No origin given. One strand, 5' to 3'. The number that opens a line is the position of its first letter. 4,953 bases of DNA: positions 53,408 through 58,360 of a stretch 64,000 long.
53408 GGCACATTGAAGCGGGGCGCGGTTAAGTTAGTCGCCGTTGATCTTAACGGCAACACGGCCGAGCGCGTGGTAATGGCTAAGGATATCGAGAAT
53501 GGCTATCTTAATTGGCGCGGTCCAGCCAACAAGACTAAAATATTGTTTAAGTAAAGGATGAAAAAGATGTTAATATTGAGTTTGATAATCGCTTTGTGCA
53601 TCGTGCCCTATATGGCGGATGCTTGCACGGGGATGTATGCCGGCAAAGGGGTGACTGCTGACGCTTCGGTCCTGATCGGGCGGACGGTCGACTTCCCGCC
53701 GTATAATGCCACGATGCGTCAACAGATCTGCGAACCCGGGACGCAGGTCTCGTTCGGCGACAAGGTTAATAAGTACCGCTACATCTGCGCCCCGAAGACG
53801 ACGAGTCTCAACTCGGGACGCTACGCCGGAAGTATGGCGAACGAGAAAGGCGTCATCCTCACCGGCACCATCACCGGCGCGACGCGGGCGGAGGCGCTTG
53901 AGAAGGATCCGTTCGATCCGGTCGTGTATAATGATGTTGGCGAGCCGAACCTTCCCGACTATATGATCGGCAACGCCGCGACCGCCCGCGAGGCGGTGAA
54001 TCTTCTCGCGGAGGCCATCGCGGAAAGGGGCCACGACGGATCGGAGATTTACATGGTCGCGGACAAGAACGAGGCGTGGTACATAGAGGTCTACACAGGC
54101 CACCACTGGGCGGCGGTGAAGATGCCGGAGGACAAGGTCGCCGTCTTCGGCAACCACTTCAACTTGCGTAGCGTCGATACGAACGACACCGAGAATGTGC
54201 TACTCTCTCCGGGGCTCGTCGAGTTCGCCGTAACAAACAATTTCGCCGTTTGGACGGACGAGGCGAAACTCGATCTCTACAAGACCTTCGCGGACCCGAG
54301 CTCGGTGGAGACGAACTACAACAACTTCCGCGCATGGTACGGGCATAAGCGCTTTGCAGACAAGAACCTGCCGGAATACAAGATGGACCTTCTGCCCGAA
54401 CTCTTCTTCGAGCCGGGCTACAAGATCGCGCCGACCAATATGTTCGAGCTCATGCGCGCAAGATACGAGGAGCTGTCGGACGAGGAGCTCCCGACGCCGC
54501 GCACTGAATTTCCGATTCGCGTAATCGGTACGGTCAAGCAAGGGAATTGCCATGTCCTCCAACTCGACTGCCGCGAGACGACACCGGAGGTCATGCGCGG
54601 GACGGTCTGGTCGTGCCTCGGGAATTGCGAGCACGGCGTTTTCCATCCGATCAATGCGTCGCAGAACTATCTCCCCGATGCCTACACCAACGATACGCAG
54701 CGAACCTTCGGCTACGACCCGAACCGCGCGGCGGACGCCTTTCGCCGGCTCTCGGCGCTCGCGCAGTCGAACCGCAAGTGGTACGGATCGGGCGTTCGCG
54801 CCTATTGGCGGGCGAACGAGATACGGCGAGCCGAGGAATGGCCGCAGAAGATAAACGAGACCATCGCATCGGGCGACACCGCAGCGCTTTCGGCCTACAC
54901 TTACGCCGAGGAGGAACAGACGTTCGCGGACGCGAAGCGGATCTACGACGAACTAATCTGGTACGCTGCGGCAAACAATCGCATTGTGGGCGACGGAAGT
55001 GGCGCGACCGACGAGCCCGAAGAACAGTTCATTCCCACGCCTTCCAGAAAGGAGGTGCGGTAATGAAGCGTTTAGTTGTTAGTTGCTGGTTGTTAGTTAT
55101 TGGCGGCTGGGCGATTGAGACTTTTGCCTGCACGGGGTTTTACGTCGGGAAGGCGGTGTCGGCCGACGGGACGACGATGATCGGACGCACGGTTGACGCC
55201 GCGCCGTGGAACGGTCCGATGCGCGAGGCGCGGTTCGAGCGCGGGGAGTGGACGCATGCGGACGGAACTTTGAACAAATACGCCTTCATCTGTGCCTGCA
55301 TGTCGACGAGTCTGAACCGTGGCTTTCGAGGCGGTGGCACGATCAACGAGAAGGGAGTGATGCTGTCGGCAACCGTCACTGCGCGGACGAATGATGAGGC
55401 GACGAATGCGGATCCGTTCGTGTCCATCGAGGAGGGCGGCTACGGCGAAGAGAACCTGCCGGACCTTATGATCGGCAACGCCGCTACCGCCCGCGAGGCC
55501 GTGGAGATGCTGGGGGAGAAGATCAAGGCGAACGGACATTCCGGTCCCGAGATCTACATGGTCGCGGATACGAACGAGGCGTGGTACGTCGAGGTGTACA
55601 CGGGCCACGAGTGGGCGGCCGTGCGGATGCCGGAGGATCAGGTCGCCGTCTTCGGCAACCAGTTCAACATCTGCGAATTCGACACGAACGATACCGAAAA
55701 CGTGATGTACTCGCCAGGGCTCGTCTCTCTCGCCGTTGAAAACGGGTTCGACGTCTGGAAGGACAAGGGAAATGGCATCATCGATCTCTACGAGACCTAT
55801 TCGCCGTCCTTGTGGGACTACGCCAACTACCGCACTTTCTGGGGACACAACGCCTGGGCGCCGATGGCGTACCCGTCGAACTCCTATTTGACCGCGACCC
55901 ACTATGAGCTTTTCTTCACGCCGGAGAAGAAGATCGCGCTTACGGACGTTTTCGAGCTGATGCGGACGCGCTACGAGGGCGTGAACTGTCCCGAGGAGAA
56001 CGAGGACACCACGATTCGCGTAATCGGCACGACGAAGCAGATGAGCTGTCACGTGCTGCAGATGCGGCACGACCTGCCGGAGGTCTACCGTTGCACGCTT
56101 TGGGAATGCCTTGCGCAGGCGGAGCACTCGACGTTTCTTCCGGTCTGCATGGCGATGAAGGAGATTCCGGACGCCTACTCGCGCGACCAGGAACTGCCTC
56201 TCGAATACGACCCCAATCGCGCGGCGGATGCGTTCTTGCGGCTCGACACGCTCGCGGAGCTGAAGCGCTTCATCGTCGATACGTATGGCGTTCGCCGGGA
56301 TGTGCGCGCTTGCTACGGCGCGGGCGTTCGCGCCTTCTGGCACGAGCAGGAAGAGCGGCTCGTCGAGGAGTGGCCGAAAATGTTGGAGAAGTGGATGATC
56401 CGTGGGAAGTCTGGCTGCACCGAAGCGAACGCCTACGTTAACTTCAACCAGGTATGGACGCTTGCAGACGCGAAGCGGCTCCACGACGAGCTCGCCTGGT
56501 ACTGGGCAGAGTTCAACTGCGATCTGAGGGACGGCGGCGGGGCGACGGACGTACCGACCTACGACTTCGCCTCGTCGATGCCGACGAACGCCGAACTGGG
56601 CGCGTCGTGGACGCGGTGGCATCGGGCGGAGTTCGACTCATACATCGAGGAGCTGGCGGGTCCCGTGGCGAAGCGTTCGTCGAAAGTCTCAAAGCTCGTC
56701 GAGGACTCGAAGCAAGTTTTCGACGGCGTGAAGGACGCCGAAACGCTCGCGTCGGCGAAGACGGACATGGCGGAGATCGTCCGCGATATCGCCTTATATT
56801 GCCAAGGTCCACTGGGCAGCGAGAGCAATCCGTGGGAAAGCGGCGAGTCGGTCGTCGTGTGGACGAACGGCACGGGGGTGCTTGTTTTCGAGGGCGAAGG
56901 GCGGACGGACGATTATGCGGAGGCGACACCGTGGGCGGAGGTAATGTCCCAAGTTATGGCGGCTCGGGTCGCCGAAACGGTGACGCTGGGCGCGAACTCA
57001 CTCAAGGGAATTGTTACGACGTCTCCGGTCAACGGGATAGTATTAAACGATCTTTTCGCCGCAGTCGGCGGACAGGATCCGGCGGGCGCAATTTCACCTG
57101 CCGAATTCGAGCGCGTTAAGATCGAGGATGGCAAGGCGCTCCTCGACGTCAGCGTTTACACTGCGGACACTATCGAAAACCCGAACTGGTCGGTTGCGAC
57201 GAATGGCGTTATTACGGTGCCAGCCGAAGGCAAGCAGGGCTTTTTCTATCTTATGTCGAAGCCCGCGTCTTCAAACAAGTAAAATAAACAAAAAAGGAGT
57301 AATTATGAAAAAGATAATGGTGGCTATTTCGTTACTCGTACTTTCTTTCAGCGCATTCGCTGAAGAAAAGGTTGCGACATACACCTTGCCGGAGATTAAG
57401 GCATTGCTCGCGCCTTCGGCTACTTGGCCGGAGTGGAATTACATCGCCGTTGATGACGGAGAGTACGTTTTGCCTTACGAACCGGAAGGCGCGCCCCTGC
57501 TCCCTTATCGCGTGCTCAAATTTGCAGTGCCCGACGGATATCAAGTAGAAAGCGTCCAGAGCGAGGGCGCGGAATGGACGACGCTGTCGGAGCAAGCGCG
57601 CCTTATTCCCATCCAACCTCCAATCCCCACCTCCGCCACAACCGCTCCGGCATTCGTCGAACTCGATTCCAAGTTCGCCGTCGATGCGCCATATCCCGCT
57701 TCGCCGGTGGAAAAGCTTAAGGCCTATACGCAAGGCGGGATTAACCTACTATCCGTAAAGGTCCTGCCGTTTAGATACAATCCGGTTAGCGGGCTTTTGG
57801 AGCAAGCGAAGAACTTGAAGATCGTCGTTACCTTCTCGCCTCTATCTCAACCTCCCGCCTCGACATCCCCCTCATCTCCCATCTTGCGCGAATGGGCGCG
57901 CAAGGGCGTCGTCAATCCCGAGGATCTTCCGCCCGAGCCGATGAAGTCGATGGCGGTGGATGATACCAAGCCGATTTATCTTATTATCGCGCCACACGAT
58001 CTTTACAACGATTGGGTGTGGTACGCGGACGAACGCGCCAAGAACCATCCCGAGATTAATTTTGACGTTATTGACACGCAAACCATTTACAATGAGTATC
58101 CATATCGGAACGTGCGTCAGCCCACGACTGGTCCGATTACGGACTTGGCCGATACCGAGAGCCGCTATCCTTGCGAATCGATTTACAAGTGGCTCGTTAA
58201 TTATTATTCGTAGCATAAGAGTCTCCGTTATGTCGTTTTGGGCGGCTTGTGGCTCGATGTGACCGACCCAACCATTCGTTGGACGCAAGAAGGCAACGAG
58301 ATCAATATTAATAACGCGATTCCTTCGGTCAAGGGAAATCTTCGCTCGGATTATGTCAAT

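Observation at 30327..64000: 10-gene operon of at least 33.6 kb coupling giant LamG/beta-repeat surface proteins with a sulfatase, a kinase and three protease families, each in duplicate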

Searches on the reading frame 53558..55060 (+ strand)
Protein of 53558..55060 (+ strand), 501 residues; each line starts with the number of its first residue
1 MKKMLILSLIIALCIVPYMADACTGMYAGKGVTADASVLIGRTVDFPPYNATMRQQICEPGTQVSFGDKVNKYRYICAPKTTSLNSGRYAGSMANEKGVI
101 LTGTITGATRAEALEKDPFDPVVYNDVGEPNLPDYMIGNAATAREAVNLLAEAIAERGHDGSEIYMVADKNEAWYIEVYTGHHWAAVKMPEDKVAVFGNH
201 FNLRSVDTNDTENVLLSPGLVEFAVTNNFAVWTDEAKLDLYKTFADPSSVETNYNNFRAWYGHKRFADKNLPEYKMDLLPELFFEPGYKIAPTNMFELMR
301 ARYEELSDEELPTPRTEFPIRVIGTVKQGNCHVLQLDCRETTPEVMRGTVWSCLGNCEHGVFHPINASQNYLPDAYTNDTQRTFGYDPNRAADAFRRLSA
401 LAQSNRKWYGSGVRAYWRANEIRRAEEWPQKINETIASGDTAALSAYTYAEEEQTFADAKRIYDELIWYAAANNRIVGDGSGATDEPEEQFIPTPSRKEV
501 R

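Call 9: search_protein_families(library=pfam, proteins=[window:53558-55060:+], max_evalue=0.01)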
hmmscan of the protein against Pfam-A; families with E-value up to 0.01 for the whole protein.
window:53558-55060:+ (501 aa): 1 family
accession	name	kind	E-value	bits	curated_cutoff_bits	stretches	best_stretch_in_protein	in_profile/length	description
PF03577.20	Peptidase_C69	-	7.4e-46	157.4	23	1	22-415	1-398/402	Peptidase family C69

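Call 14: find_encoding_contigs(protein=window:53558-55060:+, flank=10000, max_places=6)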
Protein window:53558-55060:+ (501 aa): no gene with exactly this product is on record in the collection.

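Call 31: search_protein_families(library=ncbifam, proteins=[window:53558-55060:+], max_evalue=0.1)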
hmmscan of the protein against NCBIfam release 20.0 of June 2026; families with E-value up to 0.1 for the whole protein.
window:53558-55060:+ (501 aa): 2 families
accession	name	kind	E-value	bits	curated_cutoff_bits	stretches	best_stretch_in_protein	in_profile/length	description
NF033678.1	C69_fam_dipept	equivalog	4.5e-59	200.8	250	1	22-467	1-449/464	C69 family dipeptidase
NF040521.1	C45_proenzyme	subfamily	1.2e-07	31.4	85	1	11-210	75-249/313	C45 family autoproteolytic acyltransferase/hydrolase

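Call 40: find_related_loci(query=window:53558-55060:+, collection=metagenome_contigs, flank=10000)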
Query window:53558-55060:+ (501 aa) in metagenome_contigs; peptide patterns used: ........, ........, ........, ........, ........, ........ (x = any residue, [..] = any of these).
23 stretches matched a pattern; 1 encode a relative of the query (tblastn E <= 1e-3); 1 distinct loci.
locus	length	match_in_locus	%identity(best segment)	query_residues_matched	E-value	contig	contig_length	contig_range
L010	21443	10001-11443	24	8-473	3e-23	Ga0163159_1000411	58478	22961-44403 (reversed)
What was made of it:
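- Tried and rejected: The JGI metagenome scan with g8 gave one locus at 24% identity (call 40).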

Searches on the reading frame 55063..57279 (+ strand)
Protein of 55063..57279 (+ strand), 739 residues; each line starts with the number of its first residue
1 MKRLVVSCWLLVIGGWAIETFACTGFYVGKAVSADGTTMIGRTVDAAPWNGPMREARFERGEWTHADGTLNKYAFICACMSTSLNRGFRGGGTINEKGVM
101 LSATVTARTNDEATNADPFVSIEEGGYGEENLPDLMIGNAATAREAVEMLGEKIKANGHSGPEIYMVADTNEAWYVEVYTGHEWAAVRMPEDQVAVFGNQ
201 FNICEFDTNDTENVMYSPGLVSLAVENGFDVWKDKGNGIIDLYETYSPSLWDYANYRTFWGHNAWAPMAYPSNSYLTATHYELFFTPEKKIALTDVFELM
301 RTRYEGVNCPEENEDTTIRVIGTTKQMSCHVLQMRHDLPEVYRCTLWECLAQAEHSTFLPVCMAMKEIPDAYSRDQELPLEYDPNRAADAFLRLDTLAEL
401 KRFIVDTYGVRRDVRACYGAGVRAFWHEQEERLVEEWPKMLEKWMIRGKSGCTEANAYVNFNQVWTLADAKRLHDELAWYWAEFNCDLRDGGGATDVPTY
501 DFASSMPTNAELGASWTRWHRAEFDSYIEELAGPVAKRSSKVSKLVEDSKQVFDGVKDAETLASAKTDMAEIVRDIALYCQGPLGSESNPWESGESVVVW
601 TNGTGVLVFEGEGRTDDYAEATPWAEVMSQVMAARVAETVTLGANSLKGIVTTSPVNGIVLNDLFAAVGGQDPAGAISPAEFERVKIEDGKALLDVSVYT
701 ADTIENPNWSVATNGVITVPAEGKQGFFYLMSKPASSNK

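Call 9: search_protein_families(library=pfam, proteins=[window:55063-57279:+], max_evalue=0.01)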
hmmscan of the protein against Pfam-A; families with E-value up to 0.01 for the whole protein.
window:55063-57279:+ (739 aa): 1 family
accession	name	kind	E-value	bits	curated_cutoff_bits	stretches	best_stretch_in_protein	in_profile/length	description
PF03577.20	Peptidase_C69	-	3.5e-55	188.1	23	1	22-374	1-364/402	Peptidase family C69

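Call 13: find_encoding_contigs(protein=window:55063-57279:+, flank=10000, max_places=6)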
Protein window:55063-57279:+ (739 aa): no gene with exactly this product is on record in the collection.

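Call 31: search_protein_families(library=ncbifam, proteins=[window:55063-57279:+], max_evalue=0.1)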
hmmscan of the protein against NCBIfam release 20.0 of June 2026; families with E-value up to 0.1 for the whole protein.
window:55063-57279:+ (739 aa): 3 families
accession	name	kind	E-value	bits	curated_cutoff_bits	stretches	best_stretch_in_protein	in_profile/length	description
NF033678.1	C69_fam_dipept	equivalog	7.2e-63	213.3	250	1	22-377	1-367/464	C69 family dipeptidase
NF040521.1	C45_proenzyme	subfamily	5.5e-05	22.7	85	1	22-204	89-242/313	C45 family autoproteolytic acyltransferase/hydrolase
TIGR04049.1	AIR_rel_sll0787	hypoth_equivalog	0.064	12.3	321.3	0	564-642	15-90/318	sll0787 family AIR synthase-like protein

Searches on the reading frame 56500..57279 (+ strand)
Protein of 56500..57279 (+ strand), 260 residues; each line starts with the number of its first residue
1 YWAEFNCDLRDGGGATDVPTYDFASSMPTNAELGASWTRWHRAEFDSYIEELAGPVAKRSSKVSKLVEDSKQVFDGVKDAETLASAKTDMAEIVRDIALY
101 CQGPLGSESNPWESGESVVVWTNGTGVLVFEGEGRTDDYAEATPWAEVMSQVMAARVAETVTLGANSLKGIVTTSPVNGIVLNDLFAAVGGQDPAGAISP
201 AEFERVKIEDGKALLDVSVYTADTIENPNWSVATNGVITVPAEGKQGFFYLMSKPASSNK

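Call 34: search_protein_families(library=pfam, proteins=[window:56500-57279:+], max_evalue=5)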
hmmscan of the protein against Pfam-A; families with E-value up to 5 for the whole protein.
seq(260 aa): 1 family
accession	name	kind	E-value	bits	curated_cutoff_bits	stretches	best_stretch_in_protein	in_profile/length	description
PF19477.4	DUF6014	-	0.013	15.6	25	1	220-253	48-81/174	Family of unknown function (DUF6014)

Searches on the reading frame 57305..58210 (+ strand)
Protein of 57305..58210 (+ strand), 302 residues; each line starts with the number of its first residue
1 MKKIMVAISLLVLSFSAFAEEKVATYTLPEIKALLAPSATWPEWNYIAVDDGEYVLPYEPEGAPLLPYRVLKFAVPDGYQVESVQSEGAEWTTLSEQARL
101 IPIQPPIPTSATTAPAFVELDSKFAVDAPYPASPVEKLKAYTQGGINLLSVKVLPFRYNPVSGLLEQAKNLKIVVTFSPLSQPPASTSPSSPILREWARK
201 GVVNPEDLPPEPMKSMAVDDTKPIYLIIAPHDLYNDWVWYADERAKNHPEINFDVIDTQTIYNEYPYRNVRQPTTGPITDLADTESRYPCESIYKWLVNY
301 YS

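Call 9: search_protein_families(library=pfam, proteins=[window:57305-58210:+], max_evalue=0.01)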
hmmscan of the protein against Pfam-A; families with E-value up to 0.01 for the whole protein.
window:57305-58210:+ (302 aa): 2 families
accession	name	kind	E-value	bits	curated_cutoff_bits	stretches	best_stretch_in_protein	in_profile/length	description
PF08126.16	Propeptide_C25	-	6.9e-06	25.7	22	1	61-206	57-198/205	Propeptide_C25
PF01364.23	Peptidase_C25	-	0.002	17.9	23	1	225-267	1-41/374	Peptidase family C25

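Call 31: search_protein_families(library=ncbifam, proteins=[window:57305-58210:+], max_evalue=0.1)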
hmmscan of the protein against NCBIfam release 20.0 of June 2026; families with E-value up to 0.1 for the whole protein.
window:57305-58210:+ (302 aa): 0 families
